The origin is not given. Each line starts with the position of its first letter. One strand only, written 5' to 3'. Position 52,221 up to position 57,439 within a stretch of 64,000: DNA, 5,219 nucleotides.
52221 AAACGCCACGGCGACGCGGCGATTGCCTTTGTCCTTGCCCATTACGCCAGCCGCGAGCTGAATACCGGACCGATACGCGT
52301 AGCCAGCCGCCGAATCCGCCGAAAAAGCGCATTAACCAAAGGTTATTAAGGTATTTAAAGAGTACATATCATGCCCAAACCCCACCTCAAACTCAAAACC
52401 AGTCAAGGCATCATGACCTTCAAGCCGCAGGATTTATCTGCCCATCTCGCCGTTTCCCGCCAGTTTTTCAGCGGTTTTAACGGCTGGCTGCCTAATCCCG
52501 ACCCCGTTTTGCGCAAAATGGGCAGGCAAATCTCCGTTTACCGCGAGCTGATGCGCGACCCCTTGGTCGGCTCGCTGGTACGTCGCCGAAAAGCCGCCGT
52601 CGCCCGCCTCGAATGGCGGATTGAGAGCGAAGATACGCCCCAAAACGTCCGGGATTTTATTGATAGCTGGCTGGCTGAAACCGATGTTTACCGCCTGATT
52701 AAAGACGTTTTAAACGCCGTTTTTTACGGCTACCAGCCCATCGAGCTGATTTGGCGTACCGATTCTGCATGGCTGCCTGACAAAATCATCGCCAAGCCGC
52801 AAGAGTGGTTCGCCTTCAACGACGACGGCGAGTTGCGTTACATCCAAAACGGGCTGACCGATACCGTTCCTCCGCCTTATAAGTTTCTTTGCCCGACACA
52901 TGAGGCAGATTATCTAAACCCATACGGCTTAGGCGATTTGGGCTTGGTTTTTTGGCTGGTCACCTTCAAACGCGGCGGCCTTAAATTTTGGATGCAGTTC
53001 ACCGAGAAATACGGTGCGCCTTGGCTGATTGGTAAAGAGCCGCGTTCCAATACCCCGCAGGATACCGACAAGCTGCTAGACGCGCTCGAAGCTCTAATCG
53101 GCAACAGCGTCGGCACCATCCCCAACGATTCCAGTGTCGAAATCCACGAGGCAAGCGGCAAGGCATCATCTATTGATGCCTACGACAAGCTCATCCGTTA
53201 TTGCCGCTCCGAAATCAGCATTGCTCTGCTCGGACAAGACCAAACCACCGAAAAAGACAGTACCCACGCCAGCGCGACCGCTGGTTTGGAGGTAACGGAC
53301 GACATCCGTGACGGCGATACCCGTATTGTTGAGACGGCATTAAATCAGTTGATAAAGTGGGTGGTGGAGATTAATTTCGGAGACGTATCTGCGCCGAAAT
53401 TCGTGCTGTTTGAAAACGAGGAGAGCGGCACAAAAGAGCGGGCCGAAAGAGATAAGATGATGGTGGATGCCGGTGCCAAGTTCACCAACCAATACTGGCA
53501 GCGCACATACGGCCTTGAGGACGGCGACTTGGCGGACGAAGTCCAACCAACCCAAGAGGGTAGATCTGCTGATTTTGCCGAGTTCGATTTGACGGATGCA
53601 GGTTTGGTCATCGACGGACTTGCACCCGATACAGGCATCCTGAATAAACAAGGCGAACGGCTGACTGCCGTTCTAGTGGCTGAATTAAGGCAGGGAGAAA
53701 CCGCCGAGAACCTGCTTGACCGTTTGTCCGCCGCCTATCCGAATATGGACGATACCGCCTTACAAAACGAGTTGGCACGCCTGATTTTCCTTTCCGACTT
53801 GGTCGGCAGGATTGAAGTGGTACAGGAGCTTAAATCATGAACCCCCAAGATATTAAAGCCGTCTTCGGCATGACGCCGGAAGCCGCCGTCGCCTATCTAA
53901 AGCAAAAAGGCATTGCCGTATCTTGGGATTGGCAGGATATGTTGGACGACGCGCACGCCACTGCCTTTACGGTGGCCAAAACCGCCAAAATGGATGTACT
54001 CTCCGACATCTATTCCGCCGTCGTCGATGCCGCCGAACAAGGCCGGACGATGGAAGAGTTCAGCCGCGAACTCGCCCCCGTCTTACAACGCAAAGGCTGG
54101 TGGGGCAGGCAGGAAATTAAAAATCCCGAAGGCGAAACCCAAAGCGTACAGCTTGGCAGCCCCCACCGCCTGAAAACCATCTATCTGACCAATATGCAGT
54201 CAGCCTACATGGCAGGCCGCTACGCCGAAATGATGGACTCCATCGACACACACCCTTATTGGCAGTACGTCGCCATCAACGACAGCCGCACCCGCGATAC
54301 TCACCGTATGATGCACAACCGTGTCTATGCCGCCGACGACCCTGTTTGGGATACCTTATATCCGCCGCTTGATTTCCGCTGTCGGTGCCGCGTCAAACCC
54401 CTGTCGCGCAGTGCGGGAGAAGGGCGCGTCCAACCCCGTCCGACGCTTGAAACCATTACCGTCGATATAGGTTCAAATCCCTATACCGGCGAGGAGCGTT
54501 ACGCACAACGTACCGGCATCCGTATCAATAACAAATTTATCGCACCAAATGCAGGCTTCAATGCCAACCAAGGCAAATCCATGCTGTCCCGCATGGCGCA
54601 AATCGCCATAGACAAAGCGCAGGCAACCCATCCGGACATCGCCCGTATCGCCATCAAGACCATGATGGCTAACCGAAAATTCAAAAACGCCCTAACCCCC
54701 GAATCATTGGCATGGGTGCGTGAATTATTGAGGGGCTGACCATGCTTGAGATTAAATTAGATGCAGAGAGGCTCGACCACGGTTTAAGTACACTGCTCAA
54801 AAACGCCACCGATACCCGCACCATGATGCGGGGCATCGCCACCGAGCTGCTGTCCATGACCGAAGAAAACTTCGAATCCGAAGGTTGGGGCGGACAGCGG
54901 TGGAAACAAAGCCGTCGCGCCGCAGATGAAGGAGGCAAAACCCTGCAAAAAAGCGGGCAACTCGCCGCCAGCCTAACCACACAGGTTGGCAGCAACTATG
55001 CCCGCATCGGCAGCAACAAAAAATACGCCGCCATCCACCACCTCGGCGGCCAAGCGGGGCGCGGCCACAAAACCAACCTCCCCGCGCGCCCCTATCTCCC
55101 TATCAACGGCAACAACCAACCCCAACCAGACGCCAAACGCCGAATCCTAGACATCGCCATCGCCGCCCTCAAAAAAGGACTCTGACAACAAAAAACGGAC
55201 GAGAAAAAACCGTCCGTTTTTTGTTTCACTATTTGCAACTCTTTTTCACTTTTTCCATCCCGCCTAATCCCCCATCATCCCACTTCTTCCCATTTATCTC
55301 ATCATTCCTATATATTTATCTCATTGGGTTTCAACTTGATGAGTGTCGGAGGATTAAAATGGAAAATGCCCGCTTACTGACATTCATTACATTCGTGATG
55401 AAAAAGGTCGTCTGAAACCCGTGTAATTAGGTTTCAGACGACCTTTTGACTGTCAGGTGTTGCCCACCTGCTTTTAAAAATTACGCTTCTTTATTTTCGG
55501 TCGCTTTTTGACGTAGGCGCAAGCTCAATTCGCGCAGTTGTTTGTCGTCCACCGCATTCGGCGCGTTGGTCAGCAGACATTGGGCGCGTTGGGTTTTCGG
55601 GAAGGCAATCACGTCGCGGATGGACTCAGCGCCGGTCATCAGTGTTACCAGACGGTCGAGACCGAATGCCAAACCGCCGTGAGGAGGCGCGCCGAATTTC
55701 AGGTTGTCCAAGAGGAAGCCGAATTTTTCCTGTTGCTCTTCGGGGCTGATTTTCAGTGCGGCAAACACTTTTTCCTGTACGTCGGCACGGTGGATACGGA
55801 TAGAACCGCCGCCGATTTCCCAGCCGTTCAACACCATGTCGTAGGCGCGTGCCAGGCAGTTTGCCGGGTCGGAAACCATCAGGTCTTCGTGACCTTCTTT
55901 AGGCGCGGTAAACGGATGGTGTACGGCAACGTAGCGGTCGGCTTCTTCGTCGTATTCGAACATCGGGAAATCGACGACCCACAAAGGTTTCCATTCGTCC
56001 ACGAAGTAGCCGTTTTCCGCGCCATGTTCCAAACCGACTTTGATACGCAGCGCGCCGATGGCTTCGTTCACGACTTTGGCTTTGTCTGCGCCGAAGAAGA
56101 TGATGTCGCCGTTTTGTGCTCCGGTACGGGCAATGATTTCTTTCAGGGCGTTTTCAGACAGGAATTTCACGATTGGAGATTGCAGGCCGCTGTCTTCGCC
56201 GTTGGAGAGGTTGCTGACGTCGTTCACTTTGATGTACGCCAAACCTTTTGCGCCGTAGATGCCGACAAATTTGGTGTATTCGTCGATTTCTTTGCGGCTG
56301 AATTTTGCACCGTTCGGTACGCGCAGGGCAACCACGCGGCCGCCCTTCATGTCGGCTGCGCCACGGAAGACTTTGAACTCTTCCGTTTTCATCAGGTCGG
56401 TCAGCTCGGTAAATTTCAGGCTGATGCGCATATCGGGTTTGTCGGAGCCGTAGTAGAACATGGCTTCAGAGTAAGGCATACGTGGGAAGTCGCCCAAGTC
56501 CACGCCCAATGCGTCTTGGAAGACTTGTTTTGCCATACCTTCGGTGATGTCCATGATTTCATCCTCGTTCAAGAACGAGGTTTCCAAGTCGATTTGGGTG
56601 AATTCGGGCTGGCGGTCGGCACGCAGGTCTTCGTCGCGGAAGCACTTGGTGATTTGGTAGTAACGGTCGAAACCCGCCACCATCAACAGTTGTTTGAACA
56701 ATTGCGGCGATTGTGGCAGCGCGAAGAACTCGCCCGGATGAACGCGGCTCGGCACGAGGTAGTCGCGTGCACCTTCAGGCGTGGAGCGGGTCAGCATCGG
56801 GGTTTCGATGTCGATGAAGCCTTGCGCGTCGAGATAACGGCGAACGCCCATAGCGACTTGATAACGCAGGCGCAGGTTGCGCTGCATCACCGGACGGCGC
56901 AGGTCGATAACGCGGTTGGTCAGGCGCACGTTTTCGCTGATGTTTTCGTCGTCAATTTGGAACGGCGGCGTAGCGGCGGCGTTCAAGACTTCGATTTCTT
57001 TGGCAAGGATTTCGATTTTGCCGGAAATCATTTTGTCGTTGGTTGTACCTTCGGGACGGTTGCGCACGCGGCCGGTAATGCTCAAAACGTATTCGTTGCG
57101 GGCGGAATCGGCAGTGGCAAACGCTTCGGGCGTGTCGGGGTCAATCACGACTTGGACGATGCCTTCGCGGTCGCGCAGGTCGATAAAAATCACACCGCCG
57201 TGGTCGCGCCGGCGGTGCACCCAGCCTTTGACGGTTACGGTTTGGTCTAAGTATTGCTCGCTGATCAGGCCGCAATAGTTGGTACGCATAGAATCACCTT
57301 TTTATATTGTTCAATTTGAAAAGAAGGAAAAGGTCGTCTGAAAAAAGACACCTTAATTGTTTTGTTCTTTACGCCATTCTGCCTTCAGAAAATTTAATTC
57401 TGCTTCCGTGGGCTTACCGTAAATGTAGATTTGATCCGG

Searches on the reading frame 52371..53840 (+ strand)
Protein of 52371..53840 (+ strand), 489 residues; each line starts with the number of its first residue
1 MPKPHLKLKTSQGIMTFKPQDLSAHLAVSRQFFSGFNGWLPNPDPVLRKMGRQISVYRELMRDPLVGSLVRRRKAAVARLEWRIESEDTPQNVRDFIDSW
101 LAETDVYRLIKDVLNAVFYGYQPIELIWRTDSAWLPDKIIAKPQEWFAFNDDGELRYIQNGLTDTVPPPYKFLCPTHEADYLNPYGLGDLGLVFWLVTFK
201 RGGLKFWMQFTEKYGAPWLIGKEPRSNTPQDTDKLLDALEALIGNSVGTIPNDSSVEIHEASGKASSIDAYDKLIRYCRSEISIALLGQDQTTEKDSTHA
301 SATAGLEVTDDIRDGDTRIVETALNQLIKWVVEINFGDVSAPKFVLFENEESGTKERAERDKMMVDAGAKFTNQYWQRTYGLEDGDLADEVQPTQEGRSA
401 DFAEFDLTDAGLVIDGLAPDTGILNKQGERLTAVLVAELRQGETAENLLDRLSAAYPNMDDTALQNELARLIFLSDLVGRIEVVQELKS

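Call 94: search_protein_families(library=pfam, proteins=[window:52371-53840:+], max_evalue=0.0001)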
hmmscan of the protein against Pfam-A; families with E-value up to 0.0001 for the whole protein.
window:52371-53840:+ (489 aa): 1 family
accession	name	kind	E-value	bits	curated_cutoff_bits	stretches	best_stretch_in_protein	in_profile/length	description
PF06074.18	Portal_Mu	-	1.3e-98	330.9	23.9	1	55-382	2-336/336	Portal protein of Mu bacteriophage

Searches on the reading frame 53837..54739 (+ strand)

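Call 94: search_protein_families(library=pfam, proteins=[window:53837-54739:+], max_evalue=0.0001)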
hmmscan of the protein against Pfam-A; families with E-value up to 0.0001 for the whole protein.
window:53837-54739:+ (300 aa): 1 family
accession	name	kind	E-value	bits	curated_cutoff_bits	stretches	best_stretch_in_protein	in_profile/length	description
PF04233.19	Phage_Mu_F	-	2.8e-25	89.7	29.6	1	57-186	2-111/112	Phage Mu protein F like protein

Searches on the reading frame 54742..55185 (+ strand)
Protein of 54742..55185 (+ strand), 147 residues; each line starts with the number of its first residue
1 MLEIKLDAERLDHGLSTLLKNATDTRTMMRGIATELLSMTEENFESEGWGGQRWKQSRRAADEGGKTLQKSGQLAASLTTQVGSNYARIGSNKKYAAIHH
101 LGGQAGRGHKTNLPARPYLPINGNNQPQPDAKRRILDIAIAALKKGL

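Call 94: search_protein_families(library=pfam, proteins=[window:54742-55185:+], max_evalue=0.0001)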
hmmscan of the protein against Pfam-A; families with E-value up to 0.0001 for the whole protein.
window:54742-55185:+ (147 aa): 1 family
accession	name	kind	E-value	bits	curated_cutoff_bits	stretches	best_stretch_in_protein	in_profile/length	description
PF05069.18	Phage_tail_S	-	4.8e-28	98.3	24.3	1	7-143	2-147/148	Phage virion morphogenesis family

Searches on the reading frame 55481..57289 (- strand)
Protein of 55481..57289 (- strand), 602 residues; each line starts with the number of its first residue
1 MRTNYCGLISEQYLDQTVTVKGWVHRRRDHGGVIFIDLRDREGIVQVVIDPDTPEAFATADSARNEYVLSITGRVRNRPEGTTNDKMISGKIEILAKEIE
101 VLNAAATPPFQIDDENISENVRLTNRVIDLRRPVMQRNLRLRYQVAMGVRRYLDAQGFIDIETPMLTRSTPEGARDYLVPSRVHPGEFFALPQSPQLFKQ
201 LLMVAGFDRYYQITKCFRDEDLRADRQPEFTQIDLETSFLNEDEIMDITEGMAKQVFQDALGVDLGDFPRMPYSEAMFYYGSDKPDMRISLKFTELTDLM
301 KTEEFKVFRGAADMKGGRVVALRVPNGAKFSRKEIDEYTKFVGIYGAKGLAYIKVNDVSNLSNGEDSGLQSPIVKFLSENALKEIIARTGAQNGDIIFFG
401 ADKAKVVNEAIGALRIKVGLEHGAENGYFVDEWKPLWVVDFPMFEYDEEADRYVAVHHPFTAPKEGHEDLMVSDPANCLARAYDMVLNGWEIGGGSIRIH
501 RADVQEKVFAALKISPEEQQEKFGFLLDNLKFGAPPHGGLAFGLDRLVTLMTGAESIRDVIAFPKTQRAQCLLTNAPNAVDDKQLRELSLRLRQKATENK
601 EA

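Call 94: search_protein_families(library=pfam, proteins=[window:55481-57289:-], max_evalue=0.0001)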
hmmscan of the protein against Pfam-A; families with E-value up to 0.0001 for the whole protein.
window:55481-57289:- (602 aa): 3 families
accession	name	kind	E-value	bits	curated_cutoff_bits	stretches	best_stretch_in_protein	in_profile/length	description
PF00152.25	tRNA-synt_2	-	1.9e-122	408.6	25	1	119-567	2-308/308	tRNA synthetases class II (D, K and N)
PF02938.19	GAD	-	1.7e-29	102.3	23.4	1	311-410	4-94/95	GAD domain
PF01336.31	tRNA_anti-codon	-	6.4e-21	74.5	27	1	18-102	1-75/75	OB-fold nucleic acid binding domain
